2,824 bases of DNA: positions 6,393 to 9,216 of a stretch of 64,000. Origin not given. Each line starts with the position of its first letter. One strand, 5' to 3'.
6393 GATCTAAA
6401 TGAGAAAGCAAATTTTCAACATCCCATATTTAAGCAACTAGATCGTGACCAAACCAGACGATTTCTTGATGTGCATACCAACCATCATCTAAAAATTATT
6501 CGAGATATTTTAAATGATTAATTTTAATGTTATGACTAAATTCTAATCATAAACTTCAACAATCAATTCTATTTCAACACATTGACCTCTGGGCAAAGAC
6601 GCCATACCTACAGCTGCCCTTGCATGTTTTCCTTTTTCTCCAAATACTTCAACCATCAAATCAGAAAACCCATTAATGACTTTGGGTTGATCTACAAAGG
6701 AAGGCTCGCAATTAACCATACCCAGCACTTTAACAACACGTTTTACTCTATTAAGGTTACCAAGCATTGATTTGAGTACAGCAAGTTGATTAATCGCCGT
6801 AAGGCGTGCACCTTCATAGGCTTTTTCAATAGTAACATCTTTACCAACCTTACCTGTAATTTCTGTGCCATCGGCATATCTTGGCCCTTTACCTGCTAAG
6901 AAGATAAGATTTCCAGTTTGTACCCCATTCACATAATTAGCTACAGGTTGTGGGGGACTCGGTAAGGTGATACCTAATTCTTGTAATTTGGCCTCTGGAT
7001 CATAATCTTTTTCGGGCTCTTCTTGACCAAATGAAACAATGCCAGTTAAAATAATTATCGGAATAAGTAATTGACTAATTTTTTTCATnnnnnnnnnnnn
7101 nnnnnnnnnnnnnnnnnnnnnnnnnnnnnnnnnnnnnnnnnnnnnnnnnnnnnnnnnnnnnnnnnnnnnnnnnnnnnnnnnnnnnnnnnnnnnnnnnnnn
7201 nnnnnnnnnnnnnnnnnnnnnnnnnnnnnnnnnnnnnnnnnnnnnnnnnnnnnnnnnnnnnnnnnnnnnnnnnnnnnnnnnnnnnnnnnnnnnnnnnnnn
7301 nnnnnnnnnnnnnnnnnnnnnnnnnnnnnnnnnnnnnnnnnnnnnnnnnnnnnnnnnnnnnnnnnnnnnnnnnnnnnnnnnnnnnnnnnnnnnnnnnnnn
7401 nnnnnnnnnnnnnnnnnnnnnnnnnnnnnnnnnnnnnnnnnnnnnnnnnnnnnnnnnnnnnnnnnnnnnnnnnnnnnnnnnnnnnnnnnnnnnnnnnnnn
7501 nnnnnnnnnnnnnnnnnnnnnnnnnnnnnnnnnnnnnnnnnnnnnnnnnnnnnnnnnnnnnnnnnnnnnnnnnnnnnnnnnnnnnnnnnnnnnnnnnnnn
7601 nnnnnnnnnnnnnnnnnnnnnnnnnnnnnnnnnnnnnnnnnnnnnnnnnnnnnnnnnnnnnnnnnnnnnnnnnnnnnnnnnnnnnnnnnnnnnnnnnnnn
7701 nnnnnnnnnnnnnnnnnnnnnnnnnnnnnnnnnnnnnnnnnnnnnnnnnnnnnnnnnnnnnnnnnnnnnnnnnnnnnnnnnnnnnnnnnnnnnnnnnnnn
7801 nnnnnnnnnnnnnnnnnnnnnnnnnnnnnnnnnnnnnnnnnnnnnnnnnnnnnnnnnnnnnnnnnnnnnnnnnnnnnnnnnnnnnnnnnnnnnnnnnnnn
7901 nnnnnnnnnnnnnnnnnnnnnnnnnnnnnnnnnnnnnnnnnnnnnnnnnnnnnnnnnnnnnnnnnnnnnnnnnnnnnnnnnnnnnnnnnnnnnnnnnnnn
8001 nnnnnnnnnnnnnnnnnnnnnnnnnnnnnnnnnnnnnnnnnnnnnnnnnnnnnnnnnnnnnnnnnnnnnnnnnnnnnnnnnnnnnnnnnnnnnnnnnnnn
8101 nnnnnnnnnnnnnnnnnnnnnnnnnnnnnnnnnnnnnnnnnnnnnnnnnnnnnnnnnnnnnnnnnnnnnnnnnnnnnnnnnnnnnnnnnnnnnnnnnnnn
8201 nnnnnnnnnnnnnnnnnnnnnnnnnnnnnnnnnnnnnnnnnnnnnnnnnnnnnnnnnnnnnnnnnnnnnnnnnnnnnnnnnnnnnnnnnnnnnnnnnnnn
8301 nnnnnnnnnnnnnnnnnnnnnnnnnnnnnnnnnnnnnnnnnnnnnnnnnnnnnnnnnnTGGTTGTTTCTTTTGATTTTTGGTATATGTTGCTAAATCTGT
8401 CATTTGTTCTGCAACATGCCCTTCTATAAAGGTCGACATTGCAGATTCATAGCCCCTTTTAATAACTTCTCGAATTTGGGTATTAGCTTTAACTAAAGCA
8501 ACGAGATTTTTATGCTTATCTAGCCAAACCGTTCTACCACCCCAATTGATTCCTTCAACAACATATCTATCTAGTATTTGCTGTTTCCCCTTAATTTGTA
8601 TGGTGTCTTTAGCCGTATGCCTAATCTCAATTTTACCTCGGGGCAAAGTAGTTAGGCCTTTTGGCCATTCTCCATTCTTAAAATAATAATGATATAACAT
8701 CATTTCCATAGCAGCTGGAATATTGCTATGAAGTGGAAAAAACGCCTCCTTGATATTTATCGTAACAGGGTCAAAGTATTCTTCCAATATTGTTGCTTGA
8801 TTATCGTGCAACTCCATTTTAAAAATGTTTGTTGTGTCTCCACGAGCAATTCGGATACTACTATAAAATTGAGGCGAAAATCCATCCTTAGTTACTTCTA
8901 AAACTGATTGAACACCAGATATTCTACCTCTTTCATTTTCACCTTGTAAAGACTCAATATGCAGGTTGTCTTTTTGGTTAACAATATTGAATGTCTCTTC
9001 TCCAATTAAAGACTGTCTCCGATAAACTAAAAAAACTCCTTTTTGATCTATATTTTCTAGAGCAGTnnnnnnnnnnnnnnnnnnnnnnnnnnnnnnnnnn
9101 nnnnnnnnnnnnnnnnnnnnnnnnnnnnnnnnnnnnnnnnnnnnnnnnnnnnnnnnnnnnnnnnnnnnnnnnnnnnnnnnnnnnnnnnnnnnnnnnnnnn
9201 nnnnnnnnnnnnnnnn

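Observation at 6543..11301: Operon of three exported enzymes: M19 dehydropeptidase-like dipeptidase, beta-propeller-amidohydrolase fusion, and a signal-peptide-bearing RidA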

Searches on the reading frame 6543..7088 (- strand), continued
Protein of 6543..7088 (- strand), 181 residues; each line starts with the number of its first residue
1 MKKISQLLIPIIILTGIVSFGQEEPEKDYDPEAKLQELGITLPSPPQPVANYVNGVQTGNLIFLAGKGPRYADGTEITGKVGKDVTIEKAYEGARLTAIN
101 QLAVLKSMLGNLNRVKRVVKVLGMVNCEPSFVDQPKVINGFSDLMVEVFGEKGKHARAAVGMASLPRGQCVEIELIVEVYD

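Call 73: search_protein_families(library=pfam, proteins=[L038:10532-11515:+, L002:3481-4917:-], max_evalue=0.001)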
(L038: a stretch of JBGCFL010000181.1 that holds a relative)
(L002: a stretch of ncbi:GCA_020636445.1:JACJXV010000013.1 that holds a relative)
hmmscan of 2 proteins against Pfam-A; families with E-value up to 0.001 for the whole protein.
L038:10532-11515:+ (327 aa): 1 family
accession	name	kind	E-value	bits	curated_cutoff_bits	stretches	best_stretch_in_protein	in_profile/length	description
PF01244.27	Peptidase_M19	-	2e-44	152.5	26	1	3-320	7-315/319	Membrane dipeptidase (Peptidase family M19)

L002:3481-4917:- (478 aa): 12 families
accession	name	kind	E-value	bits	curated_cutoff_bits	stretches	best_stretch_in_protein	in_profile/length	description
PF01593.30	Amino_oxidase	-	1.6e-77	262.1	19.8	1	42-474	1-443/443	Flavin containing amine oxidoreductase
PF13450.12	NAD_binding_8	-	6.7e-13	49.2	21.9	1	37-98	1-63/68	NAD(P)-binding Rossmann-like domain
PF01266.30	DAO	-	2.2e-09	37.8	27.9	1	34-128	1-94/353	FAD dependent oxidoreductase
PF01946.23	Thi4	-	2e-08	34.2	26.2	1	31-73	16-59/235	Thi4 family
PF00890.30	FAD_binding_2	-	3.1e-08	33.7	20.4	1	34-71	1-38/414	FAD binding domain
PF12831.13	FAD_oxidored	-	3.1e-07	30.5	27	1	34-79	1-46/416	FAD dependent oxidoreductase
PF01494.25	FAD_binding_3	-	2.3e-06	27.5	22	1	33-65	2-34/349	FAD binding domain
PF07992.20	Pyr_redox_2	-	2.8e-06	27.4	26.1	1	33-78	143-187/291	Pyridine nucleotide-disulphide oxidoreductase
PF00070.33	Pyr_redox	-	7.5e-05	23.6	22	1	35-68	2-35/82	Pyridine nucleotide-disulphide oxidoreductase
PF03486.20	HI0933_like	-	0.00012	22.1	50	1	34-68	2-36/244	HI0933-like protein Rossmann domain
PF01134.28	GIDA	-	0.00081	19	22.1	0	34-68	1-36/391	Glucose inhibited division protein A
PF05834.18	Lycopene_cycl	-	0.0009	18.9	23.4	0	34-74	1-46/380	Lycopene cyclase protein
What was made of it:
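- On Peptidase M19 (DPEP1-type membrane dipeptidase): A canonical paralog matches positions 7-315 (call 73).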

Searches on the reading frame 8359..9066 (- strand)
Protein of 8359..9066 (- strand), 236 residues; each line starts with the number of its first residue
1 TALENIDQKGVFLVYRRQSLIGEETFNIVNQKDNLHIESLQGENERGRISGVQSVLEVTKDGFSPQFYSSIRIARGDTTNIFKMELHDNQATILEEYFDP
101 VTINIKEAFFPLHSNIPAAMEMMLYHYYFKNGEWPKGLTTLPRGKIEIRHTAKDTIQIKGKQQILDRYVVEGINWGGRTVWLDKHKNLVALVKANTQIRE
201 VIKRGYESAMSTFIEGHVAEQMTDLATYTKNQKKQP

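Call 70: predict_structure(alignment_id=A4)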
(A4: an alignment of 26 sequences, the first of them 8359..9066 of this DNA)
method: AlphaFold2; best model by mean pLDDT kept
length: 236 residues; sequences in the alignment: 26
mean_pLDDT: 86.7   pTM: 0.85
mean pLDDT of the five models: 86.7, 86.3, 85.4, 80.1, 78.4
residues with pLDDT >= 90: 133; 70-90: 77; 50-70: 22; < 50: 4
segments of 3 or more residues with pLDDT < 50: none
pLDDT, mean of each block of 10 residues (from residue 1): 70 89 92 93 60 92 93 83 92 91 88 84 93 86 90 94 95 80 95 74 94 92 88 65
secondary structure, 60 per line:
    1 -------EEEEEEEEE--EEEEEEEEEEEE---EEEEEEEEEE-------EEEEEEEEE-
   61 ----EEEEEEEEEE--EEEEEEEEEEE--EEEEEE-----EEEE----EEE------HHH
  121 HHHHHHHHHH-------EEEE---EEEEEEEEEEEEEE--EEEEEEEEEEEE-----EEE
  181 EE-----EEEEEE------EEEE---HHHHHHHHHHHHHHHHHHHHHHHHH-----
elements in order: E8-16 E19-30 E34-43 E51-59 E65-74 E77-87 E90-95 E101-104 E109-111 H118-130 E138-141 E145-158 E161-172 E178-182 E188-193 E200-203 H207-231

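Call 72: fold_search(model_id=the predicted structure, library=pdb)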
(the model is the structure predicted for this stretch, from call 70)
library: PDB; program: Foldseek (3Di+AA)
matches with E <= 10: 782; with E <= 0.001: 9
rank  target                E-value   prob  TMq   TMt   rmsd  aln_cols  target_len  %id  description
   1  6ntr_B                3.1e-05  1.00  0.50  0.50   6.5       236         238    8  Crystal Structure of Beta-barrel-like Protein of Domain of Unknown Function DUF1849 from Brucella abortus (released 2019-02-13)
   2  6ntr_D                4.3e-05  1.00  0.55  0.55   5.9       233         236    8  Crystal Structure of Beta-barrel-like Protein of Domain of Unknown Function DUF1849 from Brucella abortus (released 2019-02-13)
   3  3m4w_D                5.9e-05  1.00  0.36  0.32   8.5       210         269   11  Structural basis for the negative regulation of bacterial stress response by RseB (released 2010-05-05)
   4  2p4b_C                6.5e-05  1.00  0.33  0.30   8.9       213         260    8  Crystal structure of E.coli RseB (released 2007-05-22)
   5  6ntr_A                1.4e-04  1.00  0.47  0.46   6.9       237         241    8  Crystal Structure of Beta-barrel-like Protein of Domain of Unknown Function DUF1849 from Brucella abortus (released 2019-02-13)
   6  2p4b_A                1.4e-04  1.00  0.34  0.29   9.1       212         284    8  Crystal structure of E.coli RseB (released 2007-05-22)
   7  2p4b_B                1.6e-04  1.00  0.33  0.30   9.2       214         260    9  Crystal structure of E.coli RseB (released 2007-05-22)
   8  9fqr_Xh               3.5e-04  1.00  0.53  0.40   5.3       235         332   11  96-nm repeat of axonemal doublet microtubules from bovine sperm (released 2025-03-26)
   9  2v43_B                4.1e-04  1.00  0.33  0.29   8.9       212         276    8  Crystal structure of RseB: a sensor for periplasmic stress response in E. coli (released 2007-08-28)
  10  3mh8_B                1.6e-03  0.95  0.23  0.28  13.4       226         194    8  Crystal structure of LprG from Mycobacterium tuberculosis (released 2010-09-01)
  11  3mh8_A                4.4e-03  0.82  0.21  0.25  13.2       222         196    7  Crystal structure of LprG from Mycobacterium tuberculosis (released 2010-09-01)
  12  6kyb_A                5.4e-03  0.77  0.19  0.14  17.6       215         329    8  Crystal structure of Atg18 from Saccharomyces cerevisiae (released 2020-09-09)
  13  2zf3_B                5.7e-03  0.95  0.29  0.36  11.3       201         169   10  Crystal Structure of VioE (released 2008-01-01)
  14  2in5_B                6.3e-03  0.93  0.29  0.35  11.6       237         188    8  Crystal Structure of the hypothetical lipoprotein YmcC from Escherichia coli (K12), Northeast Structural Genomics targ (released 2006-11-07)
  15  4ki3_B                1.3e-02  0.93  0.29  0.36   8.9       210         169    8  1.70 Angstrom resolution crystal structure of outer-membrane lipoprotein carrier protein (lolA) from Yersinia pestis C (released 2013-05-15)
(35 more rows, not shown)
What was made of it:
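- MID: a LolA/RseB-like barrel (calls 70, 72). The MID domain resembles the lipid- or lipoprotein-binding half-barrels LolA, LolB, RseB and LprG (call 72).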
